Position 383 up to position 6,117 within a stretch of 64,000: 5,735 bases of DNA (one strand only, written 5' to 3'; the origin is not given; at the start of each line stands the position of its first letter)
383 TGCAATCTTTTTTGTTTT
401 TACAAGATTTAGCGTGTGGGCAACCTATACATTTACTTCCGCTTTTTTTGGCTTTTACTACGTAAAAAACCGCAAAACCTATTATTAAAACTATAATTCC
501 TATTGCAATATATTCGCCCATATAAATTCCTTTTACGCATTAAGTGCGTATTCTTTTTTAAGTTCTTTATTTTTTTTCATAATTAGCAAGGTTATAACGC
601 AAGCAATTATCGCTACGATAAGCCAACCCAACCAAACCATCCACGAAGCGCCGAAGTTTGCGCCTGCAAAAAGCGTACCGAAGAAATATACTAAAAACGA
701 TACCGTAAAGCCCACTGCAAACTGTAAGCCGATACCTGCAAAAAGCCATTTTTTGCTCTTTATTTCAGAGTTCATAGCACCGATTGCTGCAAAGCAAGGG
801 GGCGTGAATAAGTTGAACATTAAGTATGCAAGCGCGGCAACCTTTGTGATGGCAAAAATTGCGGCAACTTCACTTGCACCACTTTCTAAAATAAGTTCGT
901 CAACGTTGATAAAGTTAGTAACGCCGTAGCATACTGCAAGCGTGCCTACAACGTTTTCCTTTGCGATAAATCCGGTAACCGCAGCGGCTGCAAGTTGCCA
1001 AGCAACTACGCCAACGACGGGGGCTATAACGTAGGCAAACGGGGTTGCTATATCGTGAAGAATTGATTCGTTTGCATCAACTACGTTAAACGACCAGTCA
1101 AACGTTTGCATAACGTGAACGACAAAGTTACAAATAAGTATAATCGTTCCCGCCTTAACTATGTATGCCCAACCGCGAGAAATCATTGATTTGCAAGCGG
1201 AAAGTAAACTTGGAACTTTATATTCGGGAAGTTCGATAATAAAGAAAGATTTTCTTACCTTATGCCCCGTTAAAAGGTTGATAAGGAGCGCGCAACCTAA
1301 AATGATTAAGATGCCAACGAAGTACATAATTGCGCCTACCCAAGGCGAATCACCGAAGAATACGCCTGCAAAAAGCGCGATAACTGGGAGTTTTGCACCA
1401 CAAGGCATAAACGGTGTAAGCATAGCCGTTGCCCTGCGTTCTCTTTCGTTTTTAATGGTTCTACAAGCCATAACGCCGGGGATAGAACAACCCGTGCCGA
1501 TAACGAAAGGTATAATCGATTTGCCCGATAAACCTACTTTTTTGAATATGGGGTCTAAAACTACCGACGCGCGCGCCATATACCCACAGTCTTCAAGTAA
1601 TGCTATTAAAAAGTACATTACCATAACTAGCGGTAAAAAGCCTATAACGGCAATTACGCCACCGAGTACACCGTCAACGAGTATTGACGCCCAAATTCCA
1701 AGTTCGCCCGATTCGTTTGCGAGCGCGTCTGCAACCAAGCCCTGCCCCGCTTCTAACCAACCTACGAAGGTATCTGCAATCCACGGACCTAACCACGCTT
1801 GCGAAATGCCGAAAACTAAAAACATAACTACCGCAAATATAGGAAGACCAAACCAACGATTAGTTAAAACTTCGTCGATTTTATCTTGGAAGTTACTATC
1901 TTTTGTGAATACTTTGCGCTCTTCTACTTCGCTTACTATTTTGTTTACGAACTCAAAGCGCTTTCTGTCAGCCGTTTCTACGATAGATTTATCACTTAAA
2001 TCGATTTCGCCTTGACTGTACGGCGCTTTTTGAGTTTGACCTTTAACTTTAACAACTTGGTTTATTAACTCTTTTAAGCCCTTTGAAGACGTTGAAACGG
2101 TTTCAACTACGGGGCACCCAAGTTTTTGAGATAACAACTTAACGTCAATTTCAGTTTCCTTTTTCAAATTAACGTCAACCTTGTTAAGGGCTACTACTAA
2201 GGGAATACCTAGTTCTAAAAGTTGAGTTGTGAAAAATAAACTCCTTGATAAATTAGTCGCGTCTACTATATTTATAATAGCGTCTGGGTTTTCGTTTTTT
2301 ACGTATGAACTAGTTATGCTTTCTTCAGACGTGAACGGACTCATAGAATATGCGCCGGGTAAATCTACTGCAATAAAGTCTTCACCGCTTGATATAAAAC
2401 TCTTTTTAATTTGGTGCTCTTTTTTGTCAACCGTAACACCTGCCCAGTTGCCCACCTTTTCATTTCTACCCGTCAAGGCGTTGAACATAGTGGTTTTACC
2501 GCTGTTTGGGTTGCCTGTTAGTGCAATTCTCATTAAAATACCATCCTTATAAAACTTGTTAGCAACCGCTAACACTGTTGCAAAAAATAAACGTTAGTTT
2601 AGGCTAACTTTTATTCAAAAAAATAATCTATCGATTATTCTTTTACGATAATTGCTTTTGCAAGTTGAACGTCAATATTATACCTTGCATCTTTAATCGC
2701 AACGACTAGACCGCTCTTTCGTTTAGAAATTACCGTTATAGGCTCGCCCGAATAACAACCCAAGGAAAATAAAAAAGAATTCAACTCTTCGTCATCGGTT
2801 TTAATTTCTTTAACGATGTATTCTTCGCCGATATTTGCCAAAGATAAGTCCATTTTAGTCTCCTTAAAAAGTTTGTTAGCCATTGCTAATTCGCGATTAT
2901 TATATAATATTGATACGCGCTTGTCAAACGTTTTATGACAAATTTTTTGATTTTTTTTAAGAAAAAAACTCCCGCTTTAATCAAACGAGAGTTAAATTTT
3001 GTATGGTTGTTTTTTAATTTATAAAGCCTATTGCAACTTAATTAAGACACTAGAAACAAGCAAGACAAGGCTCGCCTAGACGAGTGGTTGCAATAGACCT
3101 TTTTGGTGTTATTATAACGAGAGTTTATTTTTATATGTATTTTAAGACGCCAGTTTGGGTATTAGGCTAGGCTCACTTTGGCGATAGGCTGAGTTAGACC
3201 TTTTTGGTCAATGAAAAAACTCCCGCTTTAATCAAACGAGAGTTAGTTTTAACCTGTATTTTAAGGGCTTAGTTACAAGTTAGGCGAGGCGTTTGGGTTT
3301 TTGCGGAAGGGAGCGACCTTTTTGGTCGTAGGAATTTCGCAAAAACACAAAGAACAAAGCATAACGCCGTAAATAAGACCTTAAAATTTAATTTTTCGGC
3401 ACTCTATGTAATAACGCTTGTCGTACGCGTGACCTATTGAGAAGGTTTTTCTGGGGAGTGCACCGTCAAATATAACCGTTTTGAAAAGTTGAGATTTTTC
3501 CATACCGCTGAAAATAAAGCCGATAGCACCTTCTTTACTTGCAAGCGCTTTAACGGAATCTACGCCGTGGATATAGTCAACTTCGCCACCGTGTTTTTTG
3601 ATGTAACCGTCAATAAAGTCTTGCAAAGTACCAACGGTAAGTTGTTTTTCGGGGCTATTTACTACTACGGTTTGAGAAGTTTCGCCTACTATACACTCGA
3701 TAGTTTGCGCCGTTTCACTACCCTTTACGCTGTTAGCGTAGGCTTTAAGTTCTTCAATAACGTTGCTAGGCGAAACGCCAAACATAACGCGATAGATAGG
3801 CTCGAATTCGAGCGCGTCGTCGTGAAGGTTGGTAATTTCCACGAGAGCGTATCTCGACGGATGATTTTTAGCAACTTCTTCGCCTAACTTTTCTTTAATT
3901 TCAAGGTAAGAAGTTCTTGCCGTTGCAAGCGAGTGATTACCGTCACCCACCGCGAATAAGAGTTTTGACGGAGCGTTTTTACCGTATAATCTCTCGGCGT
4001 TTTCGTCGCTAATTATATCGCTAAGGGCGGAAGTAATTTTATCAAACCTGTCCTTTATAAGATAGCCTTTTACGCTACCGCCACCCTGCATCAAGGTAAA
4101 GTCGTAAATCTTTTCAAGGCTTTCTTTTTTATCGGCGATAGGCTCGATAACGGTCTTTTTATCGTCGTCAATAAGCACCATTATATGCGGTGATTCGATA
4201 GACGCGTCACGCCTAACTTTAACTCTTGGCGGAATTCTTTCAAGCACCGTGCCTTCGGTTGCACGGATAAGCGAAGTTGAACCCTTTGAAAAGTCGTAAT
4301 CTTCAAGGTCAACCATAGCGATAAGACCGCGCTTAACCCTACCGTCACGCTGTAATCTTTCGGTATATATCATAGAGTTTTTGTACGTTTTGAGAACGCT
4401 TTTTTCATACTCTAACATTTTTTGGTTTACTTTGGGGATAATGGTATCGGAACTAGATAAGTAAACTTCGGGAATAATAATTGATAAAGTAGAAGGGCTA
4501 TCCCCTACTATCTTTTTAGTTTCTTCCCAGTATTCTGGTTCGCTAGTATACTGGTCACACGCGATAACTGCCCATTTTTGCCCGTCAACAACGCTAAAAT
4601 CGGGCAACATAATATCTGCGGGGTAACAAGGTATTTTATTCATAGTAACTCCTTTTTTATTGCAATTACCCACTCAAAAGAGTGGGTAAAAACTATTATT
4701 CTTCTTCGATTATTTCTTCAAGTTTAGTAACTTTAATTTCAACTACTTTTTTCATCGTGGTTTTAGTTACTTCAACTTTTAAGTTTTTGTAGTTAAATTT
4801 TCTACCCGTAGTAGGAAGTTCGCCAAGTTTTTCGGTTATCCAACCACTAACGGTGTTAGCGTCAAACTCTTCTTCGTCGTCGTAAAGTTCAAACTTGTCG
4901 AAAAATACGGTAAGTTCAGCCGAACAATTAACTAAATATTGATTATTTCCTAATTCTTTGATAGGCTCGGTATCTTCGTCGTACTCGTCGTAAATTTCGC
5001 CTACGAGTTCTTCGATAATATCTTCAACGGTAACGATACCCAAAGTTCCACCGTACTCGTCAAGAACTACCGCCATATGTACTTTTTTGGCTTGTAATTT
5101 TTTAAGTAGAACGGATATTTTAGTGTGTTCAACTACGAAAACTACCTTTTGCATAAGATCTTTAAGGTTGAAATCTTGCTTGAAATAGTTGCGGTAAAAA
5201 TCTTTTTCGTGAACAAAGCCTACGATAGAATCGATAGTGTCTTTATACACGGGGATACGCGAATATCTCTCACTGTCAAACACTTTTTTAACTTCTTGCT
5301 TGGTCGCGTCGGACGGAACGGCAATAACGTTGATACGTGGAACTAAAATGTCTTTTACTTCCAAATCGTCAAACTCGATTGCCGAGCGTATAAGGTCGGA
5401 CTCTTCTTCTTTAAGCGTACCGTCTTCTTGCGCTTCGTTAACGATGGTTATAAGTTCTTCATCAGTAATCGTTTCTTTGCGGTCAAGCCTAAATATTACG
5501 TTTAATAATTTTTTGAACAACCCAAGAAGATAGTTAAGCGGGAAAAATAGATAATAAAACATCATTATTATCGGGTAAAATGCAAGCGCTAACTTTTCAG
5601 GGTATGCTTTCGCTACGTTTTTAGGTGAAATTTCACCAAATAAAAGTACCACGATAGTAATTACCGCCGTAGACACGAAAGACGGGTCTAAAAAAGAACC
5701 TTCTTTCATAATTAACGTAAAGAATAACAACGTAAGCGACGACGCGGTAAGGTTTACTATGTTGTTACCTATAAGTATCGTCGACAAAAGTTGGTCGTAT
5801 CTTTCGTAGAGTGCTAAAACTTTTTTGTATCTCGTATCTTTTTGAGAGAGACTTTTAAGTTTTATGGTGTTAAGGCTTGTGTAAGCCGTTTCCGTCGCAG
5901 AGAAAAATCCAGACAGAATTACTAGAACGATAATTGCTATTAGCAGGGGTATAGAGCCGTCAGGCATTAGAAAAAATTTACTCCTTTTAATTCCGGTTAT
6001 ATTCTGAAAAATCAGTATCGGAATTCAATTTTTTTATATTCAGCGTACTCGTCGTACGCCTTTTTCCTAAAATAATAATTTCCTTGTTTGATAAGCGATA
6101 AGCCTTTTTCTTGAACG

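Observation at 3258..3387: Unrecognised multi-copy modular element with ~19-bp terminal inverted repeats (type copy)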

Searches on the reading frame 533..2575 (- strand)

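Call 12: search_protein_families(library=ncbifam, proteins=[window:533-2575:-])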
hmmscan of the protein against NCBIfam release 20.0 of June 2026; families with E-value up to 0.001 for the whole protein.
window:533-2575:- (680 aa): 20 families
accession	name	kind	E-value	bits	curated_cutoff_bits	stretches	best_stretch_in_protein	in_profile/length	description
TIGR00437.1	feoB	equivalog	8.3e-136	454.1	315.65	2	205-604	212-594/594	ferrous iron transport protein B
NF007105.0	PRK09554.1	equivalog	1.7e-115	387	683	2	199-554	242-596/772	Fe(2+) transporter permease subunit FeoB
TIGR03594.1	GTPase_EngA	equivalog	4.6e-14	52.3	306.7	1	16-183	2-165/432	ribosome biogenesis GTPase Der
NF000908.1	PRK00089.1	equivalog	7.5e-10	38.6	237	1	17-190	6-178/291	GTPase Era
TIGR03918.1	GTP_HydF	equivalog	5.9e-09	35.3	325.55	1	14-184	7-173/392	[FeFe] hydrogenase H-cluster maturation GTPase HydF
TIGR00231.1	small_GTP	domain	1.1e-08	35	42.5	1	15-174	4-162/164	GTP-binding protein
NF003255.0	PRK04213.1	equivalog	2.4e-08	33.5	164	1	15-134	10-141/204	GTP-binding protein EngB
NF002828.0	PRK03003.1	equivalog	3.5e-08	32.5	631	1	15-184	41-206/477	ribosome biogenesis GTPase Der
TIGR03596.1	GTPase_YlqF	equivalog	3.9e-08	33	208.2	1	15-60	119-165/276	ribosome biogenesis GTPase YlqF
TIGR00436.1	era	equivalog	3.2e-07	30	116.25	1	16-170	2-155/270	GTPase Era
NF003661.0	PRK05291.1-3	equivalog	8.4e-07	28.7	380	1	15-176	217-368/448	tRNA uridine-5-carboxymethylaminomethyl(34) synthesis GTPase MnmE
NF007171.0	PRK09602.1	subfamily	9.3e-07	28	387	1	15-51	3-39/397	YchF-related putative GTPase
NF007071.0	PRK09518.1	equivalog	1.7e-06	26.8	953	1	13-183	270-436/706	bifunctional cytidylate kinase/GTPase Der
NF008955.0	PRK12297.1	equivalog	2.6e-06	26.6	406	0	125-210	277-362/429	GTPase ObgE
TIGR00450.1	mnmE_trmE_thdF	equivalog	4.4e-06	26.1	252.6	1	15-183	210-368/446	tRNA uridine-5-carboxymethylaminomethyl(34) synthesis GTPase MnmE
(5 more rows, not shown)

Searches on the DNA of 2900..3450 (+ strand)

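Call 17: search_rna_families(source=window, start=2900, end=3450, threshold=evalue, max_evalue=10)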
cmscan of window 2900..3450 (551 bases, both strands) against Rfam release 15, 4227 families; matches with E-value up to 10: 10.
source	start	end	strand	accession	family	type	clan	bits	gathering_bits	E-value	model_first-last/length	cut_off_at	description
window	2960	3088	-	RF00514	His_leader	Cis-reg; leader;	-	27.5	49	0.019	1-126/126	no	Histidine operon leader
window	2957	3029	-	RF02371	PyrG_leader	Cis-reg; leader;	-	22.3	65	1.5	1-78/78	no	PyrG leader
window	2949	3119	-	RF03532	SQ2397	Cis-reg;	-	21.9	100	0.14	1-243/243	no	Cis-regulator of HTH transcription factor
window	2957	3027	-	RF02074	STnc240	Gene; sRNA;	-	20.6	55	1.8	1-77/77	no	Enterobacterial sRNA STnc240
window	2953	3003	+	RF00480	HIV_FE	Cis-reg; frameshift_element;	-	17.5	45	9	1-52/52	no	HIV Ribosomal frameshift signal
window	2959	3051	-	RF00515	PyrR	Cis-reg;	-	17.3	54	8.4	1-115/115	no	PyrR binding site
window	2960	3126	+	RF01481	rli53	Cis-reg;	-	17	70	0.79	1-173/173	no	Listeria sRNA rli53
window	2906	2996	+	RF00561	SNORA40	Gene; snRNA; snoRNA; HACA-box;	-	14.8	51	8.1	1-128/128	no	Small nucleolar RNA SNORA40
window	2962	3064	-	RF00513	Trp_leader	Cis-reg; leader;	-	13.8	41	7.2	1-100/100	no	Tryptophan operon leader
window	2991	3060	-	RF01807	GIR1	Gene; ribozyme;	-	12.9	100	1.5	1-201/201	no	GIR1 branching ribozyme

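Call 69: build_rna_model(alignment_id=A1, structure=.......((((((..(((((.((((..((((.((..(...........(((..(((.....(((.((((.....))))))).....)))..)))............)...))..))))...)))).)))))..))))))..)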
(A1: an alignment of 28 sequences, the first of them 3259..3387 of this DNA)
Model R1 built from alignment A1 (28 sequences, 141 columns); structure: as given.
model positions 129; base pairs 35; branch points 0; effective number of sequences 2.25; information 0.59 bits per position. Calibrated on 0.2 Mb of random sequence (short: E-values are rough).
structure used (alignment columns):
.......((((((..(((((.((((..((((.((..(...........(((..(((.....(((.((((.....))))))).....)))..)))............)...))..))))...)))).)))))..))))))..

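Call 70: search_with_rna_model(model_id=R1, source=window, filters=off, max_evalue=1)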
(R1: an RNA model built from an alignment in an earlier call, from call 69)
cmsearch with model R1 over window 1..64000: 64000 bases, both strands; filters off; matches with E-value up to 1: 17.
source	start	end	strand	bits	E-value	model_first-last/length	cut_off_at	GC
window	24926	25055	+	121.2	6.1e-30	1-129/129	no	0.44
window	3259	3387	+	116.6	1e-28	1-129/129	no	0.41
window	8693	8821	+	111.4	2.6e-27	1-129/129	no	0.46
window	52899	53026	+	91.7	5e-22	1-129/129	no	0.38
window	24607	24729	+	56.7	1.2e-12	1-129/129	no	0.37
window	24846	24920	+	32.9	3e-06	27-101/129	no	0.37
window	3258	3386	-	22.8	0.0016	1-129/129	no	0.41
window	24734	24819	+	22.3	0.0021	22-106/129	no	0.37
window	3169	3240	+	21.9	0.0027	29-100/129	no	0.43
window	52898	53025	-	18.8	0.019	1-129/129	no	0.39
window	8692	8820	-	18.5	0.023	1-129/129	no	0.47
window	3040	3168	+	17.1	0.053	1-129/129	no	0.36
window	24925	25054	-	16.7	0.069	1-129/129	no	0.44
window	24500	24598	+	16.6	0.073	1-129/129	no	0.37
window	10278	10310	+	13.6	0.46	1-129/129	no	0.24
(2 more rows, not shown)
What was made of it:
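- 3258..3387 (+): Complete hairpin unit (the type copy, subtype I). The stop codon TAA of the converging DUF1015 gene (3381..4673, - strand) lies at 3381-3383, inside the right arm. Covariance model score 116.6 bits (call 70).
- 3137..3209 (+): Truncated unit with left arm and apical hairpin but no right arm. Covariance model partial match 3169-3240 (call 70).
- Orientation is well defined: 92-121 bits forward against 17-23 bits reverse (call 70).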

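Call 76: search_with_rna_model(model_id=R1, sources=[L001, L002, L003, L005, L006, L007, L008, L009, L010, L012, L014, L015, L016, L017, L018, L019, L020, L021, L022, L024, L026, L027, L034, L035, L036, L037, L038, L039, L040, L043, L045, L046, L047, L054, L059, L065, L070, L073, L077, L078, L084, L086, L087, L088, L089, L004, L011, L013, L023, L025], max_evalue=0.00001)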
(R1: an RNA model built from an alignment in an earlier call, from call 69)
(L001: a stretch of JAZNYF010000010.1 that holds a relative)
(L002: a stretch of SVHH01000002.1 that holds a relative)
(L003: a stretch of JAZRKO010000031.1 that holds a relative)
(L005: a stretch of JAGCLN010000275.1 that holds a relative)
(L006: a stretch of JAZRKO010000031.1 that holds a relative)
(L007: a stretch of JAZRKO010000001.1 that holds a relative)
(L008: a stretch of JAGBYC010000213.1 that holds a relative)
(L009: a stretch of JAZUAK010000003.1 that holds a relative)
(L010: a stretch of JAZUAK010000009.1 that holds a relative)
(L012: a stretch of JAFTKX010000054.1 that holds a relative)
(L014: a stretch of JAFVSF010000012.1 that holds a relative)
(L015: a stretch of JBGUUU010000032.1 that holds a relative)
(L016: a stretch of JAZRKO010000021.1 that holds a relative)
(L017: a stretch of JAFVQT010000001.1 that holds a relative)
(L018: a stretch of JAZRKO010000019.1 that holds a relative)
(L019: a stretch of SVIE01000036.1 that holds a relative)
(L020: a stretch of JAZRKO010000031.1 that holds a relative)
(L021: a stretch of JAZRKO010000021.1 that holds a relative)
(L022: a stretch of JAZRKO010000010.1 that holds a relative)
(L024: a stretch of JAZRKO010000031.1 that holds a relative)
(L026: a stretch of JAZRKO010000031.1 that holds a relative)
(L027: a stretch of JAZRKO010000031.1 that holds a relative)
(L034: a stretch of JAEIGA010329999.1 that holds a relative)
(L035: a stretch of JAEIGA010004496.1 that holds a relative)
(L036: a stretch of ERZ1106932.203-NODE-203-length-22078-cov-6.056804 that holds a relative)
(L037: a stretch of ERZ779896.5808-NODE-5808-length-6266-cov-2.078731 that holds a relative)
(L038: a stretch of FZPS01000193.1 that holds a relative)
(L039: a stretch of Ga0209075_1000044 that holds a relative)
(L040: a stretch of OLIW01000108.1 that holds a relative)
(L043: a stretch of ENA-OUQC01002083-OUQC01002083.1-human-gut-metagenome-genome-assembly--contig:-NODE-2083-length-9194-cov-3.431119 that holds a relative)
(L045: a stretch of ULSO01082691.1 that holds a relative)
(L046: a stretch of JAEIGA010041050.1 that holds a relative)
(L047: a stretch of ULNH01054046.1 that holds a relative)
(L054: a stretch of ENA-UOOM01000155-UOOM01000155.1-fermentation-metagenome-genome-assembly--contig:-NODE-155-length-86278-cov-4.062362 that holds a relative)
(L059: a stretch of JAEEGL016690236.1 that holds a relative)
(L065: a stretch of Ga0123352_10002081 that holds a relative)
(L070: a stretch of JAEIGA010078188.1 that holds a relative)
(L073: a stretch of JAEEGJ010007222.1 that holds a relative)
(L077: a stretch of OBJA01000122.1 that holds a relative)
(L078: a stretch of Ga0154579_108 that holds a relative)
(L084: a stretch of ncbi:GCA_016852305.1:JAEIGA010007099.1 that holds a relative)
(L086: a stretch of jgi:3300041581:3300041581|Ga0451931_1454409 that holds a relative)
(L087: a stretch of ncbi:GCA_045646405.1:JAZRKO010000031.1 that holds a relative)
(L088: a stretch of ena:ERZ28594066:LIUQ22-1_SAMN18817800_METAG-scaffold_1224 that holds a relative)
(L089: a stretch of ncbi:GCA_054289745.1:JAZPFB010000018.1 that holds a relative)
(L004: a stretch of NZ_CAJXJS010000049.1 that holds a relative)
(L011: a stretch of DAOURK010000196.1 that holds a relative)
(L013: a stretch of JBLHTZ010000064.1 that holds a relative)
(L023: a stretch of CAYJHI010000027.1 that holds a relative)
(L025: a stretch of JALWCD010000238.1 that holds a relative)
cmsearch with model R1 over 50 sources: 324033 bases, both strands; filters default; matches with E-value up to 0.00001: 36.
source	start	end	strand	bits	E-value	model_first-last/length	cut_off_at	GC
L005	2816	2943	+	133.5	1.5e-32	1-129/129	no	0.42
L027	6579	6706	-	131.9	4.1e-32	1-129/129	no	0.41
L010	4620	4747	+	130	1.3e-31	1-129/129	no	0.41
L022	7402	7529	+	129.9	1.4e-31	1-129/129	no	0.38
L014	5620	5749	-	128.7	3e-31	1-129/129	no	0.42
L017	5197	5326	-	127.6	5.9e-31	1-129/129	no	0.43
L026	4358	4485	-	126.9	8.7e-31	1-129/129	no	0.39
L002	561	688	+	126.9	8.9e-31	1-129/129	no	0.45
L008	3099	3226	-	126.8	9.7e-31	1-129/129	no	0.41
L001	1616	1744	+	125.3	2.4e-30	1-129/129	no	0.43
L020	6418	6546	-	124.6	3.7e-30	1-129/129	no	0.43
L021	6708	6836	+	123.3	8.3e-30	1-129/129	no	0.41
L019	6700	6827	-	122.7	1.2e-29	1-129/129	no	0.4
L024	1896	2024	-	122.5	1.4e-29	1-129/129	no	0.45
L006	3644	3772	-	121.1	3.3e-29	1-129/129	no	0.46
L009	6503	6633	+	119.1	1.1e-28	1-129/129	no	0.41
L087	2730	2857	-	116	7.7e-28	1-129/129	no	0.39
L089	2741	2870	-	115.4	1.1e-27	1-129/129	no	0.41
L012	2573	2702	+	115.2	1.3e-27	1-129/129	no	0.45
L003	1477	1605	-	114.7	1.6e-27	1-129/129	no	0.38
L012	2809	2939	+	114.5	1.9e-27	1-129/129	no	0.4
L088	1403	1530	-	113.3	4e-27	1-129/129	no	0.38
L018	4813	4942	-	110.8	1.8e-26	1-129/129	no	0.44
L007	4191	4319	+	110.7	2e-26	1-129/129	no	0.4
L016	6535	6663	+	107.1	1.8e-25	1-129/129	no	0.43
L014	5750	5879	-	105.2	6.1e-25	1-129/129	no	0.45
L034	1870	1996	-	103.4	1.8e-24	1-129/129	no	0.41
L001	6456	6584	+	100.5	1.1e-23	1-129/129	no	0.42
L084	1331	1459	-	93.3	9.5e-22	1-129/129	no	0.43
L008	3230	3351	-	86.2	7.6e-20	1-129/129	no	0.39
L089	2877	3000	-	83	5.5e-19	1-129/129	no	0.42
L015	1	112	-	82.1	9.2e-19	1-111/129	3'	0.45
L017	5327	5446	-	63.4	1e-13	1-129/129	no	0.41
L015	278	399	-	42.8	3.3e-08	1-129/129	no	0.33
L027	6712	6786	-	40.8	1.2e-07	27-101/129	no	0.37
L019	1168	1274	-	34.2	6.8e-06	1-129/129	no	0.34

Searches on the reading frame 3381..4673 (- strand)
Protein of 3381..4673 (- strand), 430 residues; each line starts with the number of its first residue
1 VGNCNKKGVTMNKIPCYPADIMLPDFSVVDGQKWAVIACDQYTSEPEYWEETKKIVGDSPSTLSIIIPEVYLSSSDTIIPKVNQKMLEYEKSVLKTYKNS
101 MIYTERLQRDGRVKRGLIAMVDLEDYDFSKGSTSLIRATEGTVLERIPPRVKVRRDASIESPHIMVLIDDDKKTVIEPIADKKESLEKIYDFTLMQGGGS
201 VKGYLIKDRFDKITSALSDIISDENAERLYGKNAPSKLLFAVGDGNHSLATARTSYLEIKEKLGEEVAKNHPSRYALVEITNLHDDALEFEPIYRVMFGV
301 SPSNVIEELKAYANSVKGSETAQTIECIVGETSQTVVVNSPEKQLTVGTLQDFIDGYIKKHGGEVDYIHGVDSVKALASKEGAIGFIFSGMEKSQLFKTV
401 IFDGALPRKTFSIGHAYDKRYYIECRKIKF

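Call 11: find_encoding_contigs(protein=window:3381-4673:-, flank=3000, max_places=6)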
Protein window:3381-4673:- (430 aa): no gene with exactly this product is on record in the collection.

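Call 12: search_protein_families(library=ncbifam, proteins=[window:3381-4673:-])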
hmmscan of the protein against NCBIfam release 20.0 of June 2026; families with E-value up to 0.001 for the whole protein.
window:3381-4673:- (430 aa): 0 families

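Call 74: search_protein_families(library=pfam, proteins=[window:3381-4673:-], max_evalue=0.00001)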
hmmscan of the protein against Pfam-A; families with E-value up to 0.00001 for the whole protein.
window:3381-4673:- (430 aa): 1 family
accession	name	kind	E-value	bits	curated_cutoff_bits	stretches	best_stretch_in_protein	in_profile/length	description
PF06245.16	DUF1015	-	1.6e-55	188.8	25.8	1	32-355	13-323/325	Protein of unknown function (DUF1015)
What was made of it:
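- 3258..3387 (+): Pfam DUF1015 (call 74).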

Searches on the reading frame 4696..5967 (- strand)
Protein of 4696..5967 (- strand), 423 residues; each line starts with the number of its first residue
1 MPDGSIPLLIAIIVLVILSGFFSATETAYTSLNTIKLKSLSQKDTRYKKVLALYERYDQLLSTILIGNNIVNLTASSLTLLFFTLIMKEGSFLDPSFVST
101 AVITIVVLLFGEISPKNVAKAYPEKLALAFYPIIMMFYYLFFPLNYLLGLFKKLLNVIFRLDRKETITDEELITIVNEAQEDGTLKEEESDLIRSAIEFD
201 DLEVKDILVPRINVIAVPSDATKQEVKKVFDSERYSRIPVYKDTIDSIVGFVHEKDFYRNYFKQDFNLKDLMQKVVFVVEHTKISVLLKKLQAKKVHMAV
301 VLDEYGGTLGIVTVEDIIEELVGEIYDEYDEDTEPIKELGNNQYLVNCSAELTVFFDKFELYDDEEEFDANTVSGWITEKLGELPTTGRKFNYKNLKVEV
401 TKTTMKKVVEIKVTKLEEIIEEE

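Call 74: search_protein_families(library=pfam, proteins=[window:4696-5967:-], max_evalue=0.00001)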
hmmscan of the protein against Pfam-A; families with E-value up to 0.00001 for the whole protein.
window:4696-5967:- (423 aa): 3 families
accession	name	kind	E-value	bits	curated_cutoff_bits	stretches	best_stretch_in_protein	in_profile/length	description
PF01595.25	CNNM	-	1.3e-46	159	28.4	1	11-189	2-181/181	Cyclin M transmembrane N-terminal domain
PF00571.33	CBS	-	4.2e-17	62.6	24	2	269-322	2-56/57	CBS domain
PF03471.22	CorC_HlyC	-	7.6e-13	48.7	27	1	338-416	2-80/81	Transporter associated domain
